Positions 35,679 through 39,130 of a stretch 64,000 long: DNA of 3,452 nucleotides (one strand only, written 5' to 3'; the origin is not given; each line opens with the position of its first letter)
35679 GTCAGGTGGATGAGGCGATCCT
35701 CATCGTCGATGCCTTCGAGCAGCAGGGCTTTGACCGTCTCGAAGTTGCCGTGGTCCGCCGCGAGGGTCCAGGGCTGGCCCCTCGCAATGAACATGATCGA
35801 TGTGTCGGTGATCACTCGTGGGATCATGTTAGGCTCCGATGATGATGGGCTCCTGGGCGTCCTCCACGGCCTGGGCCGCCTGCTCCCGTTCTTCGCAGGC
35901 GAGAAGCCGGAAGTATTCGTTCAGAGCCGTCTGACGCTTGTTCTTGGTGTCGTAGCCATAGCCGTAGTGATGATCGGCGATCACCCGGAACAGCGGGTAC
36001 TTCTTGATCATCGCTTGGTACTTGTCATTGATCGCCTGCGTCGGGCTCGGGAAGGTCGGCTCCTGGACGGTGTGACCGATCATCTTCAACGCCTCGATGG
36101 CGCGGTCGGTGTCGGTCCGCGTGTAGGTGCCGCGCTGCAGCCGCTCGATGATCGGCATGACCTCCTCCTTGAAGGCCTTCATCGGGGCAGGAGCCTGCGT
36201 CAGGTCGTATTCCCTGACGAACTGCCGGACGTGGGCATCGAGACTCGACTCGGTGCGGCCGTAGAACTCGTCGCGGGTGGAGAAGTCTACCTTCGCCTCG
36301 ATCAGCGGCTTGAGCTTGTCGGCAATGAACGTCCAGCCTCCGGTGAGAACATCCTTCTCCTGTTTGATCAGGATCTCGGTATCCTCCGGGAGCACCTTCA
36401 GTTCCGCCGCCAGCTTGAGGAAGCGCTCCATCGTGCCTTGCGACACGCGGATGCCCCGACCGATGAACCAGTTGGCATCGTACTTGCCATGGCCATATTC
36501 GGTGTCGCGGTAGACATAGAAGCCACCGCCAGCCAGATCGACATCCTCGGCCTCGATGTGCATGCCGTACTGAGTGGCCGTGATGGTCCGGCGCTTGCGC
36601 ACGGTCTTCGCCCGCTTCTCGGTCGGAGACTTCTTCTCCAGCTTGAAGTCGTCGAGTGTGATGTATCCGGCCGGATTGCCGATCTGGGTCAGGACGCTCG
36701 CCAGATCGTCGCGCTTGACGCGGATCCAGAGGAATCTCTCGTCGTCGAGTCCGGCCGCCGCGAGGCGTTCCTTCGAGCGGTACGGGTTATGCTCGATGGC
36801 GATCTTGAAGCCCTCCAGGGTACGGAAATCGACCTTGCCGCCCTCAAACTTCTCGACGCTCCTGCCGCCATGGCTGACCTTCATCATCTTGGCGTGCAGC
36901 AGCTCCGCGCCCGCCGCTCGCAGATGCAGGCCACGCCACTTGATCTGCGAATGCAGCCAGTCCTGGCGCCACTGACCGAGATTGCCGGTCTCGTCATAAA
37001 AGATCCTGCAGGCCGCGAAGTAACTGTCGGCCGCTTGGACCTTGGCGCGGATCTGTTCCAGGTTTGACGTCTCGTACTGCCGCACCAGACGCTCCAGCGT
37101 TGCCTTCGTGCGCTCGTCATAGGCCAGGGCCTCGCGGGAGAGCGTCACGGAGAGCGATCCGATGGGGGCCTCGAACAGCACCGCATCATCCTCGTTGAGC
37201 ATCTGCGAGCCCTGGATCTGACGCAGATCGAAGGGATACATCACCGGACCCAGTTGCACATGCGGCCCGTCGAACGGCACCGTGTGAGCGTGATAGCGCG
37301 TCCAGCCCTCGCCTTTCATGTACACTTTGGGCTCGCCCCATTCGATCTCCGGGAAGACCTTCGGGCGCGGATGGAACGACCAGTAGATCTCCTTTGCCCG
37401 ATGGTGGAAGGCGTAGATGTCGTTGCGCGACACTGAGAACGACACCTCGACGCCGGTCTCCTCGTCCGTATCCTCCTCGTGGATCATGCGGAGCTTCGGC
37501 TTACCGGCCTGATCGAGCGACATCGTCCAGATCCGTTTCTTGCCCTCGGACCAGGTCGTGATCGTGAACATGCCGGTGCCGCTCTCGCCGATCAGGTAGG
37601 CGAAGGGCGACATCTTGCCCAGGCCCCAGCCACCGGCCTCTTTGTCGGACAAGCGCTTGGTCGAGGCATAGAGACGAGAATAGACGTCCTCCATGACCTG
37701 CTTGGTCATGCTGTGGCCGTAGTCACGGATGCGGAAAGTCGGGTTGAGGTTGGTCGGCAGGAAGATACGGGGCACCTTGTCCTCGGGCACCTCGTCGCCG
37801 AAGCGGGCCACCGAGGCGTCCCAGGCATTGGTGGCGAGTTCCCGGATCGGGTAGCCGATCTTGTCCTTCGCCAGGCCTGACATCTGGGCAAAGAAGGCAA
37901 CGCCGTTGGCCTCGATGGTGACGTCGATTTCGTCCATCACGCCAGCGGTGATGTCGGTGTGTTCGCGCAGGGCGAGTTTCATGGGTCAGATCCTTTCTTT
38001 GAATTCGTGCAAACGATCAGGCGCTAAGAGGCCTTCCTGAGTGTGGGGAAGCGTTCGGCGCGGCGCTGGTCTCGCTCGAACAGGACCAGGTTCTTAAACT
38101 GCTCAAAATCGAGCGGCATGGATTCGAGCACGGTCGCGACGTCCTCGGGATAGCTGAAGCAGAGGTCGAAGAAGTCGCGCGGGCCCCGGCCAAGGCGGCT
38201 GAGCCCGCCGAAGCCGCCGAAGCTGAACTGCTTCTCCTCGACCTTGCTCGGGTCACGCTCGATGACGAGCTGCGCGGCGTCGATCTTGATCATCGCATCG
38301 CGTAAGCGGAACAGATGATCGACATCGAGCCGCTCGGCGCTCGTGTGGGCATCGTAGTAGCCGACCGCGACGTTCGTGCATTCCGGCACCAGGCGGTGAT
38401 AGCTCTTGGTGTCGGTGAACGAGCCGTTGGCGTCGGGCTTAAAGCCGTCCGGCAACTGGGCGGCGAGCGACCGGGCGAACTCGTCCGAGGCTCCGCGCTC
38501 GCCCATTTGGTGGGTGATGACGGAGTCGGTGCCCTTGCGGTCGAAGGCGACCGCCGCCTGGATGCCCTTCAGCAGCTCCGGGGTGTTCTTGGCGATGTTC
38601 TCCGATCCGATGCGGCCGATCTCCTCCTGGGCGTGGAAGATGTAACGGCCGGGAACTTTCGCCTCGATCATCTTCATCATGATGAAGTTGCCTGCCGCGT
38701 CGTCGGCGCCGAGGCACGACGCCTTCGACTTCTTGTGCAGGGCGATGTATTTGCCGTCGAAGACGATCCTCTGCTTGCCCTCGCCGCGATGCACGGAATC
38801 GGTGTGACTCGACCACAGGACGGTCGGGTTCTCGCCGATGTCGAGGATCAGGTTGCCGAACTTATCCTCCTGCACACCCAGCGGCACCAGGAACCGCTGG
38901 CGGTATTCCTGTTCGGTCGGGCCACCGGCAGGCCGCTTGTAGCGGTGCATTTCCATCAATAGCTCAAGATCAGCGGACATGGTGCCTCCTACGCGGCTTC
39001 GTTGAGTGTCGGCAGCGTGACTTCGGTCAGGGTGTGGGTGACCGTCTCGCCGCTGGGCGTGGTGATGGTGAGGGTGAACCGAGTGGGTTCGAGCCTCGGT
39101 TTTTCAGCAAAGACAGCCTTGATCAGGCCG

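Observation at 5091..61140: Genome-wide intergenic motif network (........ octamer / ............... / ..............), about 30 copies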

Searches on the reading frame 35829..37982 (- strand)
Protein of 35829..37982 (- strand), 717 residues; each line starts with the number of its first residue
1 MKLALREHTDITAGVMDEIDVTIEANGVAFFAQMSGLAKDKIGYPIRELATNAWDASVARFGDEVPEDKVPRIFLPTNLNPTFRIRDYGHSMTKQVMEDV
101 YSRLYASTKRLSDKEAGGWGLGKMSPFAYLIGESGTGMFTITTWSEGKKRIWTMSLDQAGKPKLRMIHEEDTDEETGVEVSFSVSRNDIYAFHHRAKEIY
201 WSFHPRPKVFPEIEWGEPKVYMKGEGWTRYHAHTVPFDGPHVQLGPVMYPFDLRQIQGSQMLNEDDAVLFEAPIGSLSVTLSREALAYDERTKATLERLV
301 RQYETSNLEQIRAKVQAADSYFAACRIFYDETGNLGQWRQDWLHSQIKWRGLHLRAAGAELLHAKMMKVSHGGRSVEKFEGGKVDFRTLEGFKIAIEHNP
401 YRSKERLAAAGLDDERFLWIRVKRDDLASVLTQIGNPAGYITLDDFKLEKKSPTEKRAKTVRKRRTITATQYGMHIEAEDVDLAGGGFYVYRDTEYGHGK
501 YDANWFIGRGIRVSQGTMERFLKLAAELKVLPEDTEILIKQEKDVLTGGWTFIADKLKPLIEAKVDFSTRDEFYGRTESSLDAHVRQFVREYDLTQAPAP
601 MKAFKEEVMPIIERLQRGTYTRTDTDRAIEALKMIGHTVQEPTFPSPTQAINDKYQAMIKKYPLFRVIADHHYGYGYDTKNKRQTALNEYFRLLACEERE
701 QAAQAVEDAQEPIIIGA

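Call 12: search_protein_families(library=phrogs, proteins=[window:35829-37982:-], max_evalue=0.00001)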
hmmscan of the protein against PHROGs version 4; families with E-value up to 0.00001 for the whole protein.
window:35829-37982:- (717 aa): 7 families
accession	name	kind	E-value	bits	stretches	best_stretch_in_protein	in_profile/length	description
phrog_612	-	lysis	5.4e-72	245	1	2-524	2-553/725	RIIA lysis inhibitor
phrog_2979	-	lysis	3.7e-29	103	1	8-199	10-192/846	RIIA lysis inhibitor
phrog_609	-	lysis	1.2e-25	90.6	1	26-299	29-295/1055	RIIB lysis inhibitor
phrog_3661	-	lysis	2.1e-22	80.5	1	100-318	175-402/917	RIIA lysis inhibitor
phrog_30832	-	lysis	4.2e-22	79.5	1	21-329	22-334/735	RIIA lysis inhibitor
phrog_24904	-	lysis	9.7e-14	51.9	1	21-213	22-202/695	RIIA lysis inhibitor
phrog_38678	-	lysis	1.5e-09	37.7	1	35-185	43-186/805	RIIA lysis inhibitor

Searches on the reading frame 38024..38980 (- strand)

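Call 12: search_protein_families(library=phrogs, proteins=[window:38024-38980:-], max_evalue=0.00001)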
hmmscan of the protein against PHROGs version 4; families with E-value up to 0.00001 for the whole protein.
window:38024-38980:- (318 aa): 2 families
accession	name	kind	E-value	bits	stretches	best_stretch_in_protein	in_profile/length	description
phrog_4191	-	other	1.4e-77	262.1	1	3-248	3-254/342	peptidase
phrog_34186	-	unknown function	7.4e-10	39.7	1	42-257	55-265/368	-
